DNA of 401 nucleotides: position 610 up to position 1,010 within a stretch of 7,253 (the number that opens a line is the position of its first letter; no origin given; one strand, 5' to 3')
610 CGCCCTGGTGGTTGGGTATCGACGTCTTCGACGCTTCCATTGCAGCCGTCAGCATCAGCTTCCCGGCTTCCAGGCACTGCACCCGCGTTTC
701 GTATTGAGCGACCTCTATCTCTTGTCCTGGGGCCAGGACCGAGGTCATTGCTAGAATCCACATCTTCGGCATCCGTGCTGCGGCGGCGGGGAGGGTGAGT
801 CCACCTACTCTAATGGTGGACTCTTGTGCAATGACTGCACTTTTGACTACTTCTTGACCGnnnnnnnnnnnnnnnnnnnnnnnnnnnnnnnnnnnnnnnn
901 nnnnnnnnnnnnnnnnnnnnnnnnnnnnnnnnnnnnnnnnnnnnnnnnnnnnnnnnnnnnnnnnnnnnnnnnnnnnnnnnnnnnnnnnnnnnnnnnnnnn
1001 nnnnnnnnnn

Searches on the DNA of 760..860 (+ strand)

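Call 22: search_dna_similar(query=window:760-860:+, collection=phages, mode=distant, max_evalue=1, max_rows=30)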
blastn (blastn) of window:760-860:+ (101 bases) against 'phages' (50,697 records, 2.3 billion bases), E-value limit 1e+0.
Records with a match: 45; places in all: 45; records where one place covers at least 80% of the query: 0.
Best place of each record, by identity: 95-99% 1; 90-95% 4; 80-90% 40.
By first word of the organism name: Enterobacteria 25; Acinetobacter 5; Pseudomonas 4; Inovirus 4; Escherichia 3; Lambdavirus 1; Listeria 1; Phage 1; Mycobacterium 1.
By host as written in the record: - 20; Escherichia coli IJ1862 6; Escherichia coli MG1655 + F912 4; Pseudomonas aeruginosa 3; Escherichia coli 3; Acinetobacter baumannii (clinical strain AB09V) 2; Pseudomonas aeruginosa 147 1; Acinetobacter baumannii M02 1; and 5 more.
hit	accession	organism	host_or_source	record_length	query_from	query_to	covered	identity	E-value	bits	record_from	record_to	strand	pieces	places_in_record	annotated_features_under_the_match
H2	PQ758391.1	Pseudomonas phage 5a-DAzarov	Pseudomonas aeruginosa 147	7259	40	84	45%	91.1%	7e-9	64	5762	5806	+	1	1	hypothetical protein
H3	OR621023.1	Pseudomonas phage 97-1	Pseudomonas aeruginosa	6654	40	84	45%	86.7%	3e-6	55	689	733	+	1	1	none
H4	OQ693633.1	Acinetobacter phage M02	Acinetobacter baumannii M02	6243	32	68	37%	86.5%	8e-2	42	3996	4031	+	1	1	none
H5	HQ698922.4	Acinetobacter phage ZZ1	Acinetobacter baumannii (clinical ...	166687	61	93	33%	87.9%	2e-2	43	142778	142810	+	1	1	nrdA: aerobic NDP reductase large subunit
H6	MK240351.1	Acinetobacter phage Henu6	Acinetobacter baumannii ATCC19606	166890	61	93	33%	87.9%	2e-2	43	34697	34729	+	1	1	aerobic NDP reductase large subunit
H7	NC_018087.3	Acinetobacter phage ZZ1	Acinetobacter baumannii (clinical ...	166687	61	93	33%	87.9%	2e-2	43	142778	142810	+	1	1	nrdA: ribonucleotide reductase large subunit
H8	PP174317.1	Acinetobacter phage vB_AbaSt_W16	Acinetobacter baumannii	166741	61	93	33%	87.9%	2e-2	43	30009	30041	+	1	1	ribonucleotide reductase large subunit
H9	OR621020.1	Pseudomonas phage 42-1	Pseudomonas aeruginosa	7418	40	68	29%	96.6%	5e-4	49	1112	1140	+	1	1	none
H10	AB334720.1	Enterobacteria phage f1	-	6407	38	68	31%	87.1%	3e-1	39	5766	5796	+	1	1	none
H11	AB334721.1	Enterobacteria phage f1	-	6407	38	68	31%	87.1%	3e-1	39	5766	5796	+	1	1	none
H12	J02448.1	Enterobacteria phage f1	-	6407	38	68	31%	87.1%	3e-1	39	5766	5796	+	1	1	none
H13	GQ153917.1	Enterobacteria phage f1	-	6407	38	68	31%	87.1%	3e-1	39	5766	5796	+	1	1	none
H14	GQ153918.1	Enterobacteria phage f1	-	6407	38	68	31%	87.1%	3e-1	39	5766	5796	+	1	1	none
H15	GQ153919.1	Enterobacteria phage f1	-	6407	38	68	31%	87.1%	3e-1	39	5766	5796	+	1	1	none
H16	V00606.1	Enterobacteria phage f1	-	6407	38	68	31%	87.1%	3e-1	39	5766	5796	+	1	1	none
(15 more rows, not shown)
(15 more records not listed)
